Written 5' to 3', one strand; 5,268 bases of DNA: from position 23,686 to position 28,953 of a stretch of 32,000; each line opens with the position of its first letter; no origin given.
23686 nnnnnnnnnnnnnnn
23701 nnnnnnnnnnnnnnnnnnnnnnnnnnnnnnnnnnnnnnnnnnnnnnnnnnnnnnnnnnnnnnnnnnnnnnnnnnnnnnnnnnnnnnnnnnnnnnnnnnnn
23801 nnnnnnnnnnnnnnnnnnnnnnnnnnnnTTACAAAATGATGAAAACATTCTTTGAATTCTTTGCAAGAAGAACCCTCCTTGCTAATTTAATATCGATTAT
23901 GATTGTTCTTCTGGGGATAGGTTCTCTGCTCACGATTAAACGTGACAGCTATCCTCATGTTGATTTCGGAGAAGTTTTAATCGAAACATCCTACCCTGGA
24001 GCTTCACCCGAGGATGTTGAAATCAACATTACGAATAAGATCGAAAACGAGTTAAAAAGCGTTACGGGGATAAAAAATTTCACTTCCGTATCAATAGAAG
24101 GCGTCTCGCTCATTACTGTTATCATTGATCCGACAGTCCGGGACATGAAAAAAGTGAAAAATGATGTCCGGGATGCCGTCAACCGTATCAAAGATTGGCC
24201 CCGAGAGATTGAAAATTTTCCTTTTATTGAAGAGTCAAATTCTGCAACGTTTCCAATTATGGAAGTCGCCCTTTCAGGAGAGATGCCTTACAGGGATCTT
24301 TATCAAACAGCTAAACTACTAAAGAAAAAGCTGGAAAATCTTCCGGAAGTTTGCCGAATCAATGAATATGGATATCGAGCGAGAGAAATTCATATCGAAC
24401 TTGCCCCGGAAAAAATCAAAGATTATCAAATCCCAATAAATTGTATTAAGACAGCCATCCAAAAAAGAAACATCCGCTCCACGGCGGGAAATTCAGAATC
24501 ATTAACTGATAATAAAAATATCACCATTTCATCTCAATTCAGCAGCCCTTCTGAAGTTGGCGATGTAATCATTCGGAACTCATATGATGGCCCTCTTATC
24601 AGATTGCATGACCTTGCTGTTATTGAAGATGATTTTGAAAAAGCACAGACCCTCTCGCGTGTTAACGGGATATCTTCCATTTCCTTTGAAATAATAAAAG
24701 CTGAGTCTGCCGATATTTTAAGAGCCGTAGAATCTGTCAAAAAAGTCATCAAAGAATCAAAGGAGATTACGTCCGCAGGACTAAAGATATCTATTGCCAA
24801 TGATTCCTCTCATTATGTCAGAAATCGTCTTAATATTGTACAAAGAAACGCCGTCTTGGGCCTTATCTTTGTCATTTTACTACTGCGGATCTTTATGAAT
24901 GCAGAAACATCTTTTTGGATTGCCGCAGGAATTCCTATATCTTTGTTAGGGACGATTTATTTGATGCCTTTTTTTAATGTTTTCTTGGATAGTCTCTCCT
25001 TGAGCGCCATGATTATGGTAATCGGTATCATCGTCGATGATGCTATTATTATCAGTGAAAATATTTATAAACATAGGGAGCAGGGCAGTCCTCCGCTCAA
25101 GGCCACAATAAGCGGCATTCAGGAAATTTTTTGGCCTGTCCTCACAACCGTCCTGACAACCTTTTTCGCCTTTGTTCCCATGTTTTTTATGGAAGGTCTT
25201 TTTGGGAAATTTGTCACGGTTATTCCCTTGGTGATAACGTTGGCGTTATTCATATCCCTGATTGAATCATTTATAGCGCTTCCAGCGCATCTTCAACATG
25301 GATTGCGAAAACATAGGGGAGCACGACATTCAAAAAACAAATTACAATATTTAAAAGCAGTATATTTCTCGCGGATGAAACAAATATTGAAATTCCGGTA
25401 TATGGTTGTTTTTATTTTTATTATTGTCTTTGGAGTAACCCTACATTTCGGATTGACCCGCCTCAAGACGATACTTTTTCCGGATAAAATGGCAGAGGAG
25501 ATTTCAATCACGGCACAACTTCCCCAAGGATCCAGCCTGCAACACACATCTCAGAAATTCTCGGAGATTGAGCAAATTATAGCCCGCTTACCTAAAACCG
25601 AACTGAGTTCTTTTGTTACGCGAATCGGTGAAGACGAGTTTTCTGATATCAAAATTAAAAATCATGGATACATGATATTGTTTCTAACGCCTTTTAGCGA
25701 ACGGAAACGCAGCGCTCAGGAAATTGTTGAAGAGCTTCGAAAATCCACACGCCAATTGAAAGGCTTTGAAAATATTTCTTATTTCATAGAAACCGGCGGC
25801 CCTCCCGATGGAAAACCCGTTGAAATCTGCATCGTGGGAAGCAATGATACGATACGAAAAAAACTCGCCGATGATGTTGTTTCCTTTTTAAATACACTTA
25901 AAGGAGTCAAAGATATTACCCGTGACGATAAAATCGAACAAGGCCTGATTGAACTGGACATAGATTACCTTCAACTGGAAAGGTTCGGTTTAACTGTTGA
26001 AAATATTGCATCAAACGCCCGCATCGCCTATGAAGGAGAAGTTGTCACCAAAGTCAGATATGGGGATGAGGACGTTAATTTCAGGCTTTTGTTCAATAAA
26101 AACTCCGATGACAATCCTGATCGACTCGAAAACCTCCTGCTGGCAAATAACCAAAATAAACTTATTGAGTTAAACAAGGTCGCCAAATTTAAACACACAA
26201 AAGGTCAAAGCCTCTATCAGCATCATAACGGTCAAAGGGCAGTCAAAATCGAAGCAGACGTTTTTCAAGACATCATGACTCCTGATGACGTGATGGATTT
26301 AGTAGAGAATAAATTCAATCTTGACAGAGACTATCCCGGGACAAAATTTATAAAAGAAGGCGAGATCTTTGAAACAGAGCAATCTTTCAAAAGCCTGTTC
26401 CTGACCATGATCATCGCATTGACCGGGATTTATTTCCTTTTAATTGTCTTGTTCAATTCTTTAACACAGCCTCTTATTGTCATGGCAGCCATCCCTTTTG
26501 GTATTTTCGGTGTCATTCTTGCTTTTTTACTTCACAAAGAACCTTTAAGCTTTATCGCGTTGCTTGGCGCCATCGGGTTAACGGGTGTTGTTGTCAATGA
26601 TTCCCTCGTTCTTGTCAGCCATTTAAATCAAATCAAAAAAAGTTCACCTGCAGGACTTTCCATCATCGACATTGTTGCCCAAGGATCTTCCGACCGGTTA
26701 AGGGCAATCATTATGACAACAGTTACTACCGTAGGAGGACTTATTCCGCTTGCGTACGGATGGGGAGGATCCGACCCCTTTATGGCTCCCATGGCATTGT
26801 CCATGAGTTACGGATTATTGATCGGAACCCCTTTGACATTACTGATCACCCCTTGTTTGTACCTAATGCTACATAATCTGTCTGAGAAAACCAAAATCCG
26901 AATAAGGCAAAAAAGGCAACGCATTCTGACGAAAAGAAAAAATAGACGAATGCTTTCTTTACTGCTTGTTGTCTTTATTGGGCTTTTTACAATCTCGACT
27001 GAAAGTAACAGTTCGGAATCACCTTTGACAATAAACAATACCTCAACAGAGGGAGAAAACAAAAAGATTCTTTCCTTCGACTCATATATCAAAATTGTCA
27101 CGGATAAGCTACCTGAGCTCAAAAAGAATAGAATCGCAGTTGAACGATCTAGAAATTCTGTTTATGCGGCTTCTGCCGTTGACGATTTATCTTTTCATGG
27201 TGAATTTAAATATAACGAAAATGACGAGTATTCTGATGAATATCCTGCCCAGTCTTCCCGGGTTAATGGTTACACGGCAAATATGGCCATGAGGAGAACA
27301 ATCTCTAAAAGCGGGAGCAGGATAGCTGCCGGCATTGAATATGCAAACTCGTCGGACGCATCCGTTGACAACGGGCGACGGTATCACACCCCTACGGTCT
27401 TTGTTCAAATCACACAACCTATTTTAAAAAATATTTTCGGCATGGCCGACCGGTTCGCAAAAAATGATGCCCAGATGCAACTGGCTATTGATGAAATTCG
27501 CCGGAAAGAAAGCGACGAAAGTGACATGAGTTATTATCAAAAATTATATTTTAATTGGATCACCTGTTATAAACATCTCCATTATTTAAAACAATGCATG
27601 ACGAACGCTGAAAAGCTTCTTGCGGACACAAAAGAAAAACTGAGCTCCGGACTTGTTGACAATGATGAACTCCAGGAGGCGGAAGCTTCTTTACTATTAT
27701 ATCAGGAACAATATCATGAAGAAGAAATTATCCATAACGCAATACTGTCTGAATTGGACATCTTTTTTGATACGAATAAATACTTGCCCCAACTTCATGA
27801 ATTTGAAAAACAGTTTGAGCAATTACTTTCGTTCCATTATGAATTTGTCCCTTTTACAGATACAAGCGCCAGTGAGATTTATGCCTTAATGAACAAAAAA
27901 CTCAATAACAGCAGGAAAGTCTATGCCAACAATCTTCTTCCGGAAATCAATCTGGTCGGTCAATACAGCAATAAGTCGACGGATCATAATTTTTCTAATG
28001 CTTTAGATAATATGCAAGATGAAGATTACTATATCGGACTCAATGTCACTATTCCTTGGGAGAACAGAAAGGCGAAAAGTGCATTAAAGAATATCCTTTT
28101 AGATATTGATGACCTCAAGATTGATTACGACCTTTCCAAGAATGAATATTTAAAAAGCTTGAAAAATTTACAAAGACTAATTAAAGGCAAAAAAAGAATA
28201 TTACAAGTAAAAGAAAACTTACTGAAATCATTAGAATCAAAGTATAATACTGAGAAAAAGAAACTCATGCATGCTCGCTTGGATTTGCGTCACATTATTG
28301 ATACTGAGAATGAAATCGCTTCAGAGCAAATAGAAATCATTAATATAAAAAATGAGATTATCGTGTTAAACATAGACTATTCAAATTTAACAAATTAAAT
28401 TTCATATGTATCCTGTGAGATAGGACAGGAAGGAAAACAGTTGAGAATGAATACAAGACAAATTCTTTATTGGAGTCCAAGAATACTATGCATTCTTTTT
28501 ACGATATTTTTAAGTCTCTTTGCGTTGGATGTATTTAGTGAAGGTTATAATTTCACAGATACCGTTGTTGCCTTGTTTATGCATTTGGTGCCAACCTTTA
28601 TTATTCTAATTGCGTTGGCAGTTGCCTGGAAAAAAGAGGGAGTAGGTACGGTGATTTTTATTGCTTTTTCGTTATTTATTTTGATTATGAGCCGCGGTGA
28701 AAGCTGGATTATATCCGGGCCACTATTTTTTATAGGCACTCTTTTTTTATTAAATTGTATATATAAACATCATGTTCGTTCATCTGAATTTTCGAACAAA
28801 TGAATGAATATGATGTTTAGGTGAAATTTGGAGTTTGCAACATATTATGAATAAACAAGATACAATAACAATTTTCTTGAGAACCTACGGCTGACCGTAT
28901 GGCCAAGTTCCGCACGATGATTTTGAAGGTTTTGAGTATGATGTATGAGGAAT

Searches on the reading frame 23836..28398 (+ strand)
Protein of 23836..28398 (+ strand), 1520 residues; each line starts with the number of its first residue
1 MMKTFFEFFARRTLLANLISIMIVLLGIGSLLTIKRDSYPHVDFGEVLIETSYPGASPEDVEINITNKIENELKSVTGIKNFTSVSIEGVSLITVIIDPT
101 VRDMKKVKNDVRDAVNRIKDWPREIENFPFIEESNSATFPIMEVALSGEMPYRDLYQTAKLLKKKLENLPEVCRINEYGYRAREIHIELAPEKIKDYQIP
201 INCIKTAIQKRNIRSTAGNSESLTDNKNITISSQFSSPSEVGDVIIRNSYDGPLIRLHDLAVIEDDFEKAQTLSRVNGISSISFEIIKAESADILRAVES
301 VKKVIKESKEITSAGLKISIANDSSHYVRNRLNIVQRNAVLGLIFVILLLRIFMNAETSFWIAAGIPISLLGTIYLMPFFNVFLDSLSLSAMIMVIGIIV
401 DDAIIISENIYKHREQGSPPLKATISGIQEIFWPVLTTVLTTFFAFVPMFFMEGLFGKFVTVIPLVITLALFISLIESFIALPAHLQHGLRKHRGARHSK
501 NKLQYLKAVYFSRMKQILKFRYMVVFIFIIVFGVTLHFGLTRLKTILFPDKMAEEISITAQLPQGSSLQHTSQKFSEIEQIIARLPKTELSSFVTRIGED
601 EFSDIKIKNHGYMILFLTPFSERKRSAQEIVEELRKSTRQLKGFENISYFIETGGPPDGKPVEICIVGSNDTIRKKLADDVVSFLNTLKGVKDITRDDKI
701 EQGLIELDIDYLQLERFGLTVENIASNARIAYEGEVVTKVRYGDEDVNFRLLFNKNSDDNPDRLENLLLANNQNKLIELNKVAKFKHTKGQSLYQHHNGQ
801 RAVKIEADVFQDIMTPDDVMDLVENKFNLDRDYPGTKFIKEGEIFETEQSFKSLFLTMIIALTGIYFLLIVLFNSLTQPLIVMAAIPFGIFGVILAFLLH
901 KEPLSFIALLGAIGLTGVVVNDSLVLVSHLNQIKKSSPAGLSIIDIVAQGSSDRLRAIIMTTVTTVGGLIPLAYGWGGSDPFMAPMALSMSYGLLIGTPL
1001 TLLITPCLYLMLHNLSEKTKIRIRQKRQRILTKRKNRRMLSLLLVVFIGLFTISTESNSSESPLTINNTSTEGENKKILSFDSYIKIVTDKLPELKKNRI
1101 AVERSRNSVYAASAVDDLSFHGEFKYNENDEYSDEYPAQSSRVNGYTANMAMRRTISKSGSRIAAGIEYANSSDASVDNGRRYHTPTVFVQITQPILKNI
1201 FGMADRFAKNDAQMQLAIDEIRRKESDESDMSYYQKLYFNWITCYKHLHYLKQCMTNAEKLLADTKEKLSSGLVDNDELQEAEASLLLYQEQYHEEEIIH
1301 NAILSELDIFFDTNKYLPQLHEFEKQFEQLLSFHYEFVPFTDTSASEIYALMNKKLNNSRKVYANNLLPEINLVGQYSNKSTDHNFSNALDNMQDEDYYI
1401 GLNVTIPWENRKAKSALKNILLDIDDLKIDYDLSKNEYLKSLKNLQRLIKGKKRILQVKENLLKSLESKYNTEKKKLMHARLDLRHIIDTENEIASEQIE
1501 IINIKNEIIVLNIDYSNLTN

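Call 60: search_protein_families(library=pfam, proteins=[window:23836-28398:+], max_evalue=0.001)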
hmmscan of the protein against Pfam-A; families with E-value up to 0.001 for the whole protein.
window:23836-28398:+ (1520 aa): 3 families
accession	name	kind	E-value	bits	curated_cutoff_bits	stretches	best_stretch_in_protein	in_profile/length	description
PF00873.25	ACR_tran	-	1.4e-172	576.3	28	1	5-1013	1-1021/1021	AcrB/AcrD/AcrF family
PF02321.23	OEP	-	1.9e-18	67.4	22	2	1357-1520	26-187/187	Outer membrane efflux protein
PF02355.23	SecD_SecF_C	-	5.4e-09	36.2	20.5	1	344-481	38-179/189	Protein export membrane protein SecD/SecF, C-terminal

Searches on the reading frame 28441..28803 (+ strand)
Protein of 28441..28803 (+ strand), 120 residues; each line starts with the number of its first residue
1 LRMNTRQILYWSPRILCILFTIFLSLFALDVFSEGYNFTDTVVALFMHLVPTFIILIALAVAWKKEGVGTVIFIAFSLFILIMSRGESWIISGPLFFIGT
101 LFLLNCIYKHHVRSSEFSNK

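Call 60: search_protein_families(library=pfam, proteins=[window:28441-28803:+], max_evalue=0.001)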
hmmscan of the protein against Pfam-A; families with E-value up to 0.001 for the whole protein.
window:28441-28803:+ (120 aa): 1 family
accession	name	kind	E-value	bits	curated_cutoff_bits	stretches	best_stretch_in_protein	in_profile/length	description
PF24709.1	DUF7670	-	2.6e-32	112.1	29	1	3-113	2-117/118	Domain of unknown function (DUF7670)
